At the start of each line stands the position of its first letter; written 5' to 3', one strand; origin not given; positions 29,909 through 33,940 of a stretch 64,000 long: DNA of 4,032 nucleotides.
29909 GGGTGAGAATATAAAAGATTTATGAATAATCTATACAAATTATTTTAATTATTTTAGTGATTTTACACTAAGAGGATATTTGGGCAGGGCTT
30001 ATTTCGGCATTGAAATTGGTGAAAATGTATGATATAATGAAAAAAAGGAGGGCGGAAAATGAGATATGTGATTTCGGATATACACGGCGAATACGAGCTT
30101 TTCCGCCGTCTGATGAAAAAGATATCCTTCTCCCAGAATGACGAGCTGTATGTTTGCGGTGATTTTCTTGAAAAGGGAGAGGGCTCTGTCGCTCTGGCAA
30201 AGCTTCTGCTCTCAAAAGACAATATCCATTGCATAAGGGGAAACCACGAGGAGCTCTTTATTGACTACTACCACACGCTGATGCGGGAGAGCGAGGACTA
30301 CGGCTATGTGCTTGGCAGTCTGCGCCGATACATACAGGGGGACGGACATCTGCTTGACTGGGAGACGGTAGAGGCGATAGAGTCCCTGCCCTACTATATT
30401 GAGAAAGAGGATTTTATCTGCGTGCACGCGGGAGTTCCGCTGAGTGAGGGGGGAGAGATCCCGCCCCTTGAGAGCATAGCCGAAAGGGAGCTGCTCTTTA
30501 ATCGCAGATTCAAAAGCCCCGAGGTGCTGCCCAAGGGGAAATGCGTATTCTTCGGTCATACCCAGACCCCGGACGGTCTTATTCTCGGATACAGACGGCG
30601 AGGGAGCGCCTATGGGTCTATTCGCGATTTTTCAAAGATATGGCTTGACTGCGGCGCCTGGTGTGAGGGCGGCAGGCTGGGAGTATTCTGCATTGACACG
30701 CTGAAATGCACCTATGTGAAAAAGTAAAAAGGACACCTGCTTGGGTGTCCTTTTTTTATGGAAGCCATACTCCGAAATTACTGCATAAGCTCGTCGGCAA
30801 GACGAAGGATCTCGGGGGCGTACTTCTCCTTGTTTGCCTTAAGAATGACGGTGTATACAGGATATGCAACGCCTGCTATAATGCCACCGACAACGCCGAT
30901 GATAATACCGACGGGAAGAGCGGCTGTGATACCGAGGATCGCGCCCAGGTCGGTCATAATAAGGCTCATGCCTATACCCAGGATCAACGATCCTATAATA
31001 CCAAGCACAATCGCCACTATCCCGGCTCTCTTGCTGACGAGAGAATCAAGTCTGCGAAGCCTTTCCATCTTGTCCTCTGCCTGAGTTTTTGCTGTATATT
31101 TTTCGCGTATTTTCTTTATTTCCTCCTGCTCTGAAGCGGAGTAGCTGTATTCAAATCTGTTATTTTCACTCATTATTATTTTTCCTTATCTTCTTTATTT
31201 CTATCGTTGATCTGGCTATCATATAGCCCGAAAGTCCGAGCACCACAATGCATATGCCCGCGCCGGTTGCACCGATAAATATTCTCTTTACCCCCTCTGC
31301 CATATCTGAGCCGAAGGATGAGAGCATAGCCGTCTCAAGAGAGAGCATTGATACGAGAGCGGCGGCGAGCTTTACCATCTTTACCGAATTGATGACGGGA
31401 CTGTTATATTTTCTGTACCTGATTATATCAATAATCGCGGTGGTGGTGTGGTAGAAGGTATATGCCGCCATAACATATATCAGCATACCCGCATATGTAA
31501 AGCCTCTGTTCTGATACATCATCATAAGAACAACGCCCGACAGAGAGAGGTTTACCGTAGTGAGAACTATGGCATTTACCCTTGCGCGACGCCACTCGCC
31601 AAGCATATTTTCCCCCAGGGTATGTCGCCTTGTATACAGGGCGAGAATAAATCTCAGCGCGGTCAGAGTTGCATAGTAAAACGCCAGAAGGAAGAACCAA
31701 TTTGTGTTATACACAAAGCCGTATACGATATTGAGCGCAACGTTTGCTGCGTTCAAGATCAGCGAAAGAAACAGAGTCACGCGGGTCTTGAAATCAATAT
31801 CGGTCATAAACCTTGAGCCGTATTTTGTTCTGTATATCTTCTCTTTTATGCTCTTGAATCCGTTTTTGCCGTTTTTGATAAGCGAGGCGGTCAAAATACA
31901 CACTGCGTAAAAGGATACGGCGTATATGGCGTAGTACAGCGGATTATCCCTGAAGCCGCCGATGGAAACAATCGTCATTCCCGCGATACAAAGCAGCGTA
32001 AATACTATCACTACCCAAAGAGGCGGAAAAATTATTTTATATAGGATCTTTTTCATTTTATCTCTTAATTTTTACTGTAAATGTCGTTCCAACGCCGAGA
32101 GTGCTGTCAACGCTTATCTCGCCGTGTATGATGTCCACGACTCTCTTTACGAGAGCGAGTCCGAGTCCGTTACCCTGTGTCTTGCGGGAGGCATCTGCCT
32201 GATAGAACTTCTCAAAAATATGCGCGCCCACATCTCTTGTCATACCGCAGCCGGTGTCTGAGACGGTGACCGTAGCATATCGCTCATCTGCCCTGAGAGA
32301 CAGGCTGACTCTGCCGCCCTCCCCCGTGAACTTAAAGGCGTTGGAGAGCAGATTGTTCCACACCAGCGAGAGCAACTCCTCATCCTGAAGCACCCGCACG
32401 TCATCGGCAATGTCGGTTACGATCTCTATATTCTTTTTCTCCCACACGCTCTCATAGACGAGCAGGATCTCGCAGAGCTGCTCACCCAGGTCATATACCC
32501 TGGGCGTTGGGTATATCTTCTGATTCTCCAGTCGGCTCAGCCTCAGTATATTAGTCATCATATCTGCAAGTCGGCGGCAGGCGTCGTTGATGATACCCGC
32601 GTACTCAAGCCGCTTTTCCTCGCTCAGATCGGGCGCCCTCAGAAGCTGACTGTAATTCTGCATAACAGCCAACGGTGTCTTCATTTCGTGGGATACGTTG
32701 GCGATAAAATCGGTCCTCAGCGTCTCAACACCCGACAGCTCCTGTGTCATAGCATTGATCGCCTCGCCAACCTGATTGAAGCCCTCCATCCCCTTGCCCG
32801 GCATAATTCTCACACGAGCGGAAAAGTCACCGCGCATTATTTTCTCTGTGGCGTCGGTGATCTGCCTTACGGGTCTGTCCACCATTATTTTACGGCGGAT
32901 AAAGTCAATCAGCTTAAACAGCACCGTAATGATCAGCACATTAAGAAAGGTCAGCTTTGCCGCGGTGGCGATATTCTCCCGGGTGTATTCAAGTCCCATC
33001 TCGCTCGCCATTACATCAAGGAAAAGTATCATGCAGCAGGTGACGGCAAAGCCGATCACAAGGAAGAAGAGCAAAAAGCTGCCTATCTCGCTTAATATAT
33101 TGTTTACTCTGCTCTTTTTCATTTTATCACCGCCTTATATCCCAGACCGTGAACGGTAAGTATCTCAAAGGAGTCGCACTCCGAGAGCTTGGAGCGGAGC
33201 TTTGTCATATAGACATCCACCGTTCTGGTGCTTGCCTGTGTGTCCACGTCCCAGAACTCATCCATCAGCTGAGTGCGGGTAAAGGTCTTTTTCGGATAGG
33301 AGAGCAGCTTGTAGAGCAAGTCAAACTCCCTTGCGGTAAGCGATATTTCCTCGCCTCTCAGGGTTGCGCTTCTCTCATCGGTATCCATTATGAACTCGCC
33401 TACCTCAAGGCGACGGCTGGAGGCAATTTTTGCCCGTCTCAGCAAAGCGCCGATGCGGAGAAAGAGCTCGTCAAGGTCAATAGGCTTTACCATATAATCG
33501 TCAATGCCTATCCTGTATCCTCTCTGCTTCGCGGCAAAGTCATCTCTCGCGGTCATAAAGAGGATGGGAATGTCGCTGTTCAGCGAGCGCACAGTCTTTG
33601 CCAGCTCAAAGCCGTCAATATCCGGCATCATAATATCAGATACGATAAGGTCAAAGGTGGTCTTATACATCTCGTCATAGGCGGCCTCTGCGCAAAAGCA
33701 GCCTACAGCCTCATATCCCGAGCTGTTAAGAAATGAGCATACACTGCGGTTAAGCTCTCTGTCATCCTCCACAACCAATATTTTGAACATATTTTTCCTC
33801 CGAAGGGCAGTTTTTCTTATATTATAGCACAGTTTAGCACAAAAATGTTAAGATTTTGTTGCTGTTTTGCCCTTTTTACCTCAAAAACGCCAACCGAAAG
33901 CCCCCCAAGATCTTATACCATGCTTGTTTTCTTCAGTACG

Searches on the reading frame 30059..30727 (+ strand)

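Call 91: search_protein_families(library=pfam, proteins=[window:30059-30727:+], max_evalue=0.0001)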
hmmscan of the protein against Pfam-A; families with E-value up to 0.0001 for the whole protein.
window:30059-30727:+ (222 aa): 2 families
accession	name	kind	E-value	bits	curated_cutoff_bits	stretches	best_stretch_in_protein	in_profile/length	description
PF00149.33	Metallophos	-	1.1e-15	59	21.5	1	4-171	5-159/191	Calcineurin-like phosphoesterase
PF12850.12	Metallophos_2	-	5.2e-06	27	27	1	4-74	5-60/154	Calcineurin-like phosphoesterase superfamily domain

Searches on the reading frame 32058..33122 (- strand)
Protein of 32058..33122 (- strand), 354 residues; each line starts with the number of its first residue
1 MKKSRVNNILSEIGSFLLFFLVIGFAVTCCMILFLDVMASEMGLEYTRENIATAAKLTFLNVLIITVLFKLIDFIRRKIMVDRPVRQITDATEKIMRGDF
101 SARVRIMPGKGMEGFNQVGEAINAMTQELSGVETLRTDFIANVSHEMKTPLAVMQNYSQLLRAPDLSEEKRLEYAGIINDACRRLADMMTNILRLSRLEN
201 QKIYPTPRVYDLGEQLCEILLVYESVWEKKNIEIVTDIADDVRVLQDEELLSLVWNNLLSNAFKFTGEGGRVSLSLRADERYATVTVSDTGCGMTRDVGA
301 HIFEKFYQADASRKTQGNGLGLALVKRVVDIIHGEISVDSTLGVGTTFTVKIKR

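Call 91: search_protein_families(library=pfam, proteins=[window:32058-33122:-], max_evalue=0.0001)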
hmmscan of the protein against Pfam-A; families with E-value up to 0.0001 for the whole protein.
window:32058-33122:- (354 aa): 4 families
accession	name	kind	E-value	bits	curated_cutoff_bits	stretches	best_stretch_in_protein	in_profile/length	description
PF02518.31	HATPase_c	-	4.4e-28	98.4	26.4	1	247-353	2-108/111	Histidine kinase-, DNA gyrase B-, and HSP90-like ATPase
PF00512.31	HisKA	-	4.8e-16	59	26.9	1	136-200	2-65/66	His Kinase A (phospho-acceptor) domain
PF00672.30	HAMP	-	2.8e-05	24.8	25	0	83-109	8-33/53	HAMP domain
PF13581.12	HATPase_c_2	-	5.6e-05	23.6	27.4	0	258-332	39-112/127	Histidine kinase-like ATPase domain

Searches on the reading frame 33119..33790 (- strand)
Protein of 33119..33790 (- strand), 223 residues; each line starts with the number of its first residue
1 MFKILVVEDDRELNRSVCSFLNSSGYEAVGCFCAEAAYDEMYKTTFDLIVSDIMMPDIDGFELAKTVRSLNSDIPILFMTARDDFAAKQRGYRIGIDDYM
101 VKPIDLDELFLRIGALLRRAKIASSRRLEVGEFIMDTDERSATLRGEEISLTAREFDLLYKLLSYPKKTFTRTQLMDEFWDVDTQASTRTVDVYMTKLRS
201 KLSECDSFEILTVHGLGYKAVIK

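Call 91: search_protein_families(library=pfam, proteins=[window:33119-33790:-], max_evalue=0.0001)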
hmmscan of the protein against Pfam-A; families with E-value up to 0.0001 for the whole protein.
window:33119-33790:- (223 aa): 2 families
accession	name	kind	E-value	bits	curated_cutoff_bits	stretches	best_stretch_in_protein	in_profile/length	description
PF00072.30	Response_reg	-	6.2e-25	88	30.2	1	4-112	1-109/111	Response regulator receiver domain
PF00486.34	Trans_reg_C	-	7.5e-22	77.6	26.2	1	146-219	1-76/77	Transcriptional regulatory protein, C terminal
